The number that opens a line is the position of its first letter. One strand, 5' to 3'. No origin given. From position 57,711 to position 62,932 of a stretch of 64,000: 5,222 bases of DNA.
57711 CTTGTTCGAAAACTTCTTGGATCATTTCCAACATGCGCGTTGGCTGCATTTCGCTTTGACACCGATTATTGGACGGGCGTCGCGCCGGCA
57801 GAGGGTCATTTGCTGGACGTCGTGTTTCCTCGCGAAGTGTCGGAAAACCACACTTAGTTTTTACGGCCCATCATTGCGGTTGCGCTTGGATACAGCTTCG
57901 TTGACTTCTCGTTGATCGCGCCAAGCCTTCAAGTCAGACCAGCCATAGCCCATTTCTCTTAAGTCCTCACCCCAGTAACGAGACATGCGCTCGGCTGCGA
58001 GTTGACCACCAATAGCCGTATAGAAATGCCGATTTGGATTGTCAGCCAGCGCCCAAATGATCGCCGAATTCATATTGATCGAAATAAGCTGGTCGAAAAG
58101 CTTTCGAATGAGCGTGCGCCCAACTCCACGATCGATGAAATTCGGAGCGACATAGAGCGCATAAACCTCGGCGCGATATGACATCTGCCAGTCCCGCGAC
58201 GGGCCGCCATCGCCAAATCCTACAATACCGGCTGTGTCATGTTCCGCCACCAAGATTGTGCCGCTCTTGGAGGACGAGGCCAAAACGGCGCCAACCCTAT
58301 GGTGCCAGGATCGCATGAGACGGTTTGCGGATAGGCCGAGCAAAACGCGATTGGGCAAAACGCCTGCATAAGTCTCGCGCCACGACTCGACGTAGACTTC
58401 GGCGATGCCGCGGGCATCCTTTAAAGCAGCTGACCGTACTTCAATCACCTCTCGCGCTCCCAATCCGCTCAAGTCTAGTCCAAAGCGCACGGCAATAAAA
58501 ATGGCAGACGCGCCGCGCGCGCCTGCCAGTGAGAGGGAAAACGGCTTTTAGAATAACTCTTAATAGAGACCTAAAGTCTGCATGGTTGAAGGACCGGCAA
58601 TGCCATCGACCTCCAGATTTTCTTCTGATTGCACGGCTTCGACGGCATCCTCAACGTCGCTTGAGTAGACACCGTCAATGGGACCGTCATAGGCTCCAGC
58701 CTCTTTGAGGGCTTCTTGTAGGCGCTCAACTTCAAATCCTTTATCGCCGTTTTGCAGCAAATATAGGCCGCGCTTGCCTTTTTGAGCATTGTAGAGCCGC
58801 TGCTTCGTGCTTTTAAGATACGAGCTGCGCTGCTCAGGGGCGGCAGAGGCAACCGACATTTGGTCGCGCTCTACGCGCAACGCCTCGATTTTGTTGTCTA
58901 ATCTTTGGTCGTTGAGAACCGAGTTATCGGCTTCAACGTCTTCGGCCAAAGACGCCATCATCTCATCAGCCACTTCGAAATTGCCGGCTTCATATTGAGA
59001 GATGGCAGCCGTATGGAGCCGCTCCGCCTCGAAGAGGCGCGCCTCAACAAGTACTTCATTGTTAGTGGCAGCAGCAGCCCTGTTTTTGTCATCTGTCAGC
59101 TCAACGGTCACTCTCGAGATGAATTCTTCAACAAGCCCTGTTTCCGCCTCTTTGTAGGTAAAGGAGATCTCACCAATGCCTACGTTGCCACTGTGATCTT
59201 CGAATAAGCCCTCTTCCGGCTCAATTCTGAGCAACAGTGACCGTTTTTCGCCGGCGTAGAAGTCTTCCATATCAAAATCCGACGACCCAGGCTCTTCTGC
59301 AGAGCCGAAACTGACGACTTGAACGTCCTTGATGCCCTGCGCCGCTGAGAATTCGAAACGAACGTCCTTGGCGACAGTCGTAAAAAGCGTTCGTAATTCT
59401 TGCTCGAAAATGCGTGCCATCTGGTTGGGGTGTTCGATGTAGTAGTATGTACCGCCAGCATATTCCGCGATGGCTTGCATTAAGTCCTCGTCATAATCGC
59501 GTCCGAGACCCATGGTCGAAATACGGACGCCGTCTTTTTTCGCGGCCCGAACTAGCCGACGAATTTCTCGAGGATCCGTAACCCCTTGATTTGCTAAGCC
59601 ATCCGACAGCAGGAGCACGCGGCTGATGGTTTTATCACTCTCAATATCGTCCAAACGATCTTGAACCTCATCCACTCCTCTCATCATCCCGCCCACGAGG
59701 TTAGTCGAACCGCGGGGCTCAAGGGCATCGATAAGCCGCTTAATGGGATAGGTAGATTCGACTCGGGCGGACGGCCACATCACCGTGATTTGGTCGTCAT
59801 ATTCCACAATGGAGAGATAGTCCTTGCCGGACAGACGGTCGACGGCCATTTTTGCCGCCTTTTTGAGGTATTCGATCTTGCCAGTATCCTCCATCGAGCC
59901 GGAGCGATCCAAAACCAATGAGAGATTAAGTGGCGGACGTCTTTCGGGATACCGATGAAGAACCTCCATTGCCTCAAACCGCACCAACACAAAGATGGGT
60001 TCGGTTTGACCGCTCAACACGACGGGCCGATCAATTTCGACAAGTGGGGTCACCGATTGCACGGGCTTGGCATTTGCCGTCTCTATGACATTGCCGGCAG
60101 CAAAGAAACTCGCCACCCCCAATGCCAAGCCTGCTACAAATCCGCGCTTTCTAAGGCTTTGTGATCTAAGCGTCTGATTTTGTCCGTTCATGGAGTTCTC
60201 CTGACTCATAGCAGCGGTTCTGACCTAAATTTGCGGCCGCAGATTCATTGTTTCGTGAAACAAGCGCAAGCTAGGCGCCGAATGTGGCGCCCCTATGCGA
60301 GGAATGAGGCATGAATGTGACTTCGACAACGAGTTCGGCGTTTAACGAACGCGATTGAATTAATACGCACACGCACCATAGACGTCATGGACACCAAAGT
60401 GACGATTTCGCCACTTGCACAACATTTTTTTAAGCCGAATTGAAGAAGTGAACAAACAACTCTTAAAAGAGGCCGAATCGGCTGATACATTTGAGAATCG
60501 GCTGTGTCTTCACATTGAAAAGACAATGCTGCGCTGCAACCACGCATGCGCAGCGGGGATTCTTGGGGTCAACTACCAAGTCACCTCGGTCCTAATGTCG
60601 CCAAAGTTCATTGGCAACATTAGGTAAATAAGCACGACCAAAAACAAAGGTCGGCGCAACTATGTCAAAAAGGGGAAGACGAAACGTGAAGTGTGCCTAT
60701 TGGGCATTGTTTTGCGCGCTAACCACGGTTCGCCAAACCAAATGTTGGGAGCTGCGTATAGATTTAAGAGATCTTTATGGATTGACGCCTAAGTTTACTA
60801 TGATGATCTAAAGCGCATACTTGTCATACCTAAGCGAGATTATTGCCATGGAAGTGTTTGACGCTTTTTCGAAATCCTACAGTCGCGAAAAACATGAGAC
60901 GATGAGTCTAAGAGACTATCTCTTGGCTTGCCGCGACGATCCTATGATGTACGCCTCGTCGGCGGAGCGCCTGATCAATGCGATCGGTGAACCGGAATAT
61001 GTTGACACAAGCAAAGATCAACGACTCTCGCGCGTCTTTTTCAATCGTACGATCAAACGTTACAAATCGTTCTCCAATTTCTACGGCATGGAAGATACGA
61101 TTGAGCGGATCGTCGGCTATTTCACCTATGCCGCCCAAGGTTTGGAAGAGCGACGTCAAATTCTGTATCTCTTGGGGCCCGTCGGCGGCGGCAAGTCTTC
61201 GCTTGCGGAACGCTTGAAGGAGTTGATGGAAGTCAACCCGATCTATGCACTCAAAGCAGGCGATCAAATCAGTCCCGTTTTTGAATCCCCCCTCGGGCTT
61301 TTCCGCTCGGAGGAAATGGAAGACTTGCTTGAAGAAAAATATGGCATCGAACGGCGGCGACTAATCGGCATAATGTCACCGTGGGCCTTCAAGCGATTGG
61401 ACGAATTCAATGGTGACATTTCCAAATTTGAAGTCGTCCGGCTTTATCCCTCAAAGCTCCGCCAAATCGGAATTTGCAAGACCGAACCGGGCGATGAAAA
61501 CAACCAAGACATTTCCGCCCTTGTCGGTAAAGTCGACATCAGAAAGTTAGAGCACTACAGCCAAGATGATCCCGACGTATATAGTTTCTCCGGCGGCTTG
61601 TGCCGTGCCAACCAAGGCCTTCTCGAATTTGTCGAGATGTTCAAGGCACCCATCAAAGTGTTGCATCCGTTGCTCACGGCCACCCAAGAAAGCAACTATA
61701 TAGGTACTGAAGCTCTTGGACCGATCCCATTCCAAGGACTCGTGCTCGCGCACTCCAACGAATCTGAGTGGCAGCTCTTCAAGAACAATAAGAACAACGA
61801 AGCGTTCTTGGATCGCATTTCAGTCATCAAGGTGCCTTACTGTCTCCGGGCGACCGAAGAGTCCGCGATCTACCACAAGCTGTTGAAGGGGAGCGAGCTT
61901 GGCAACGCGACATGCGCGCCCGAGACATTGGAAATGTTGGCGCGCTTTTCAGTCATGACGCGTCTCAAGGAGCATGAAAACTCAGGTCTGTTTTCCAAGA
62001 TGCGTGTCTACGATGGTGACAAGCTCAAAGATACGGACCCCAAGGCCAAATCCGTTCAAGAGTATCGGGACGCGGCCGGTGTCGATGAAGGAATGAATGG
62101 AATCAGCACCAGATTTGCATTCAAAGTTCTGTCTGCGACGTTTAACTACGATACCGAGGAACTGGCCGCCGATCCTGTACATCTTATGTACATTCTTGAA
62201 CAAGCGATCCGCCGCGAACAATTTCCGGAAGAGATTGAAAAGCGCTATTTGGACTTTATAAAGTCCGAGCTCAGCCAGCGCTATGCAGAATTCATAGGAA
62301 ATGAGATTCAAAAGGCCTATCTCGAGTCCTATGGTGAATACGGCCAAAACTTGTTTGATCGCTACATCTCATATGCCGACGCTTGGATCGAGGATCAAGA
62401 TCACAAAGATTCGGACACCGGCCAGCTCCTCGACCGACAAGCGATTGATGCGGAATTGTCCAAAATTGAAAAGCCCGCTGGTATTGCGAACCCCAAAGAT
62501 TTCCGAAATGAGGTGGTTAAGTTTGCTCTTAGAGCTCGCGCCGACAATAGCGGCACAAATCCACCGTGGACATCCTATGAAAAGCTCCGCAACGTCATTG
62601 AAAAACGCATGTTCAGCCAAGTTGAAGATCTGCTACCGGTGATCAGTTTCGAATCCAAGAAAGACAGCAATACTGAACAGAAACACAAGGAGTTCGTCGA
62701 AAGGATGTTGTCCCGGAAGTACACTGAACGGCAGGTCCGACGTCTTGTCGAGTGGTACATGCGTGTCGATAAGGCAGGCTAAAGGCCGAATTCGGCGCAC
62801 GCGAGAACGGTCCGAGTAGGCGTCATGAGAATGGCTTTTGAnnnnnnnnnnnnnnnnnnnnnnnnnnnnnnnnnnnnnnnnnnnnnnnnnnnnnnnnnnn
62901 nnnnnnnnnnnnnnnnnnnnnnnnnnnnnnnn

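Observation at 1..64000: Unusual density of gene-inactivating lesions in conserved genes across the window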

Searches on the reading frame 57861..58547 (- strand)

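Call 12: search_protein_families(library=pfam, proteins=[window:57861-58547:-], max_evalue=0.001)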
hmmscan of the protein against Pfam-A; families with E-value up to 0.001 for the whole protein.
window:57861-58547:- (228 aa): 3 families
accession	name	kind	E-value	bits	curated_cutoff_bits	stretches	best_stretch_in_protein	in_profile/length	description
PF00583.31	Acetyltransf_1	-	9.6e-10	39.2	20.7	1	94-179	31-114/116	Acetyltransferase (GNAT) family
PF13508.13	Acetyltransf_7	-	4.9e-09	36.9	27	1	95-180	2-81/84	Acetyltransferase (GNAT) domain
PF08445.16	FR47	-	4.2e-08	33.5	22.1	1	124-187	20-83/86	FR47-like protein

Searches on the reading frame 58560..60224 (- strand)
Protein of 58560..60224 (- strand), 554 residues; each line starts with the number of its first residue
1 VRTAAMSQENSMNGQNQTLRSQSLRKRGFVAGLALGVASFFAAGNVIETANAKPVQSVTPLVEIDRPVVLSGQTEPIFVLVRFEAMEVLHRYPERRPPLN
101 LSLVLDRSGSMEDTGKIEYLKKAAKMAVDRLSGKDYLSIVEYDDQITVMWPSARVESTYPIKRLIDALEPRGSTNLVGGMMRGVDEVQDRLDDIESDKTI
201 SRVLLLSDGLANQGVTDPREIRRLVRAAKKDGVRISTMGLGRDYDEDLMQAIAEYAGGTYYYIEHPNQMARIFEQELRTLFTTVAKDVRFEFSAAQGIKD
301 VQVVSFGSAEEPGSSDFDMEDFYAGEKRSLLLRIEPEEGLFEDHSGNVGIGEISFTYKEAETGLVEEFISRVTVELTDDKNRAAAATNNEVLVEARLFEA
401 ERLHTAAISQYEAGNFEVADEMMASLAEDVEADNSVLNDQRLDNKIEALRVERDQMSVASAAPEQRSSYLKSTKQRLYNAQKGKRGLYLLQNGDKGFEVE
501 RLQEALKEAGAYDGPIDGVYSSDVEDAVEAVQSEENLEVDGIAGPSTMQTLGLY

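Call 12: search_protein_families(library=pfam, proteins=[window:58560-60224:-], max_evalue=0.001)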
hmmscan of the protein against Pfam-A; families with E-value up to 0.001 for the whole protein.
window:58560-60224:- (554 aa): 4 families
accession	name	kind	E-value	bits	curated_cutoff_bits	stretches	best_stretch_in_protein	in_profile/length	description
PF01471.23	PG_binding_1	-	4.9e-15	55.9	23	1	498-551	4-57/57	Putative peptidoglycan binding domain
PF00092.34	VWA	-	1e-14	55.6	23.8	1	101-274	2-173/174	von Willebrand factor type A domain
PF13768.12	VWA_3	-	9.9e-12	45.6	27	1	100-261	2-154/155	von Willebrand factor type A domain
PF13519.12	VWA_2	-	1.1e-08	36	27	1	103-209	3-106/107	von Willebrand factor type A domain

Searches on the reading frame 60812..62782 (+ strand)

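Call 23: search_protein_families(library=pfam, proteins=[window:60812-62782:+], max_evalue=0.1)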
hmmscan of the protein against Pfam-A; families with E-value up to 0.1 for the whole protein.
window:60812-62782:+ (656 aa): 8 families
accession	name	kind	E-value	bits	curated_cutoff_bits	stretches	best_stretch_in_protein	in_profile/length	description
PF08298.17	AAA_PrkA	-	1.6e-175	583.8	25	1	31-391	1-357/358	PrkA AAA domain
PF06798.17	PrkA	-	1.4e-71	241.6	25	1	395-648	2-255/255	PrkA serine protein kinase C-terminal domain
PF13191.12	AAA_16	-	0.0014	19.6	32.6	1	90-158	2-71/167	AAA ATPase domain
PF07728.20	AAA_5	-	0.0064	16.9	22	1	119-141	3-26/139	AAA domain (dynein-related subfamily)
PF13401.12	AAA_22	-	0.013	16.3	27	1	114-139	4-29/130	AAA domain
PF20720.3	nSTAND3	-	0.078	13.1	27.2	0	107-135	10-37/155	Novel STAND NTPase 3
PF13455.12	MUG113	-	0.085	13.9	22.3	0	617-649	34-59/73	Meiotically up-regulated gene 113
PF13238.12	AAA_18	-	0.095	13.6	29.4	0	120-155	3-30/128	AAA domain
